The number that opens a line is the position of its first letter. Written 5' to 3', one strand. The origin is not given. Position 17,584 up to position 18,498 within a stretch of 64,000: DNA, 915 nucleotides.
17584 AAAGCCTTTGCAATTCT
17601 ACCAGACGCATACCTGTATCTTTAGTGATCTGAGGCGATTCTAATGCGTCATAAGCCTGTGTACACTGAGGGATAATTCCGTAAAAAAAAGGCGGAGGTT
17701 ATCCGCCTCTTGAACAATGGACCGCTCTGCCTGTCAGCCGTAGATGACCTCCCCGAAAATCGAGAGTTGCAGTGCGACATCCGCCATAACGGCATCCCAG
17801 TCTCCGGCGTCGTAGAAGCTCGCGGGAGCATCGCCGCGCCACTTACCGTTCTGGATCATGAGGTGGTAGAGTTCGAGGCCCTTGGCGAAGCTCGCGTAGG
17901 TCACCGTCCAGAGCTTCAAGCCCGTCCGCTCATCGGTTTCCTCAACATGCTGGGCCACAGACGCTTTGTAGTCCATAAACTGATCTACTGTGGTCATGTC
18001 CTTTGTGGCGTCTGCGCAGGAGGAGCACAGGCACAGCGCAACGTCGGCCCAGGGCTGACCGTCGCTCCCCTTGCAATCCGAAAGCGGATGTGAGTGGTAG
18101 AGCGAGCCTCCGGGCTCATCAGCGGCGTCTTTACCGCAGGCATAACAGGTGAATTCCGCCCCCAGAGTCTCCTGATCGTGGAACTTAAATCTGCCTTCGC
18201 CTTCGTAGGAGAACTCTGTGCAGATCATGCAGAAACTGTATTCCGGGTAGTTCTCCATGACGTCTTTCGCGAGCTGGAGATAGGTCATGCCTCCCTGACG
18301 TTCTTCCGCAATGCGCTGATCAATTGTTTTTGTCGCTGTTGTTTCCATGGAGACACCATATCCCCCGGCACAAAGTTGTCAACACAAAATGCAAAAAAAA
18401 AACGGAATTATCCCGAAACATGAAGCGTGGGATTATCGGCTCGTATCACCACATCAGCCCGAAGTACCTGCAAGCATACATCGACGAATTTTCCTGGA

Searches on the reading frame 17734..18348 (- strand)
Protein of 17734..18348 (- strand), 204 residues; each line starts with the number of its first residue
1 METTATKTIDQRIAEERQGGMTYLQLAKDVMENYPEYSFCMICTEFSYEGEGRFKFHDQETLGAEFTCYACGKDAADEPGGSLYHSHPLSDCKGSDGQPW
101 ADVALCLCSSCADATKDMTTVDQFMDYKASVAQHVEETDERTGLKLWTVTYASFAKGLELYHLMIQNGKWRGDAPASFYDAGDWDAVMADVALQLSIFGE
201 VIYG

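Call 4: search_protein_families(library=pfam, proteins=[window:17734-18348:-], max_evalue=1)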
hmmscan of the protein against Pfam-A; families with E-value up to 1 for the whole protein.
window:17734-18348:- (204 aa): 2 families
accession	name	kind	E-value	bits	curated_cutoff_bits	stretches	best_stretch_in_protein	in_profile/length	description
PF08273.17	Zn_Ribbon_Prim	-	0.13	13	23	1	50-77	11-35/37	Zinc-binding domain of primase-helicase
PF20728.2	Nairovirus_NSm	-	0.17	12.3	27.4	1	32-79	42-88/115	Nairovirus NSm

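Call 6: search_protein_families(library=phrogs, proteins=[window:17734-18348:-], max_evalue=0.01)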
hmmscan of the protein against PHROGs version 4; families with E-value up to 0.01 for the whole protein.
window:17734-18348:- (204 aa): 1 family
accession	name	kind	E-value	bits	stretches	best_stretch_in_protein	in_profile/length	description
phrog_2355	-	unknown function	9.6e-08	33.6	1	110-204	41-146/146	-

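Call 19: search_protein_families(library=ncbifam, proteins=[window:17734-18348:-], max_evalue=1)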
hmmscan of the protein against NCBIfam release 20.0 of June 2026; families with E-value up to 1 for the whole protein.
window:17734-18348:- (204 aa): 1 family
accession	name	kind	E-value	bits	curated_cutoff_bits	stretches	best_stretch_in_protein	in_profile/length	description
NF040826.1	lxa_BCAM0308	equivalog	0.0022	17.7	100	1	31-84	17-68/153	BCAM0308 family protein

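Call 20: search_protein_families(library=padloc, proteins=[window:17734-18348:-], max_evalue=1)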
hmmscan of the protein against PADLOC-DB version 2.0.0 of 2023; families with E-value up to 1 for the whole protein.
window:17734-18348:- (204 aa): 0 families

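Call 53: find_encoding_contigs(protein=window:17734-18348:-, flank=10000)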
Protein window:17734-18348:- (204 aa): 2 contigs read that carry it; 2 places shown.
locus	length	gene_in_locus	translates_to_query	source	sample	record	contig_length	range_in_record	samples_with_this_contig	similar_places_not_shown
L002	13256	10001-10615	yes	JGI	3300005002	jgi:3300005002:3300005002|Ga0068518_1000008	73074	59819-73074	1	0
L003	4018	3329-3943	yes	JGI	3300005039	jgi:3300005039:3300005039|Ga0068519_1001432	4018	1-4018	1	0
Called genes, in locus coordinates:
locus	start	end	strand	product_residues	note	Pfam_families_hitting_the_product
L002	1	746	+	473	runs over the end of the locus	-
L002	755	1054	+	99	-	-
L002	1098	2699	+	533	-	-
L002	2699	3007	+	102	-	-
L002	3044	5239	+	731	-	-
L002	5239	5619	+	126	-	PF20274:cREC_REC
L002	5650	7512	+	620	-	-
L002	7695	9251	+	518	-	-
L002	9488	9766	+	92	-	-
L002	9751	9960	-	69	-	-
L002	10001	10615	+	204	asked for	-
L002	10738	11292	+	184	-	-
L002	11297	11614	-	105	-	-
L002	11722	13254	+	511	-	?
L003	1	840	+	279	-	?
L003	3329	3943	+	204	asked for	-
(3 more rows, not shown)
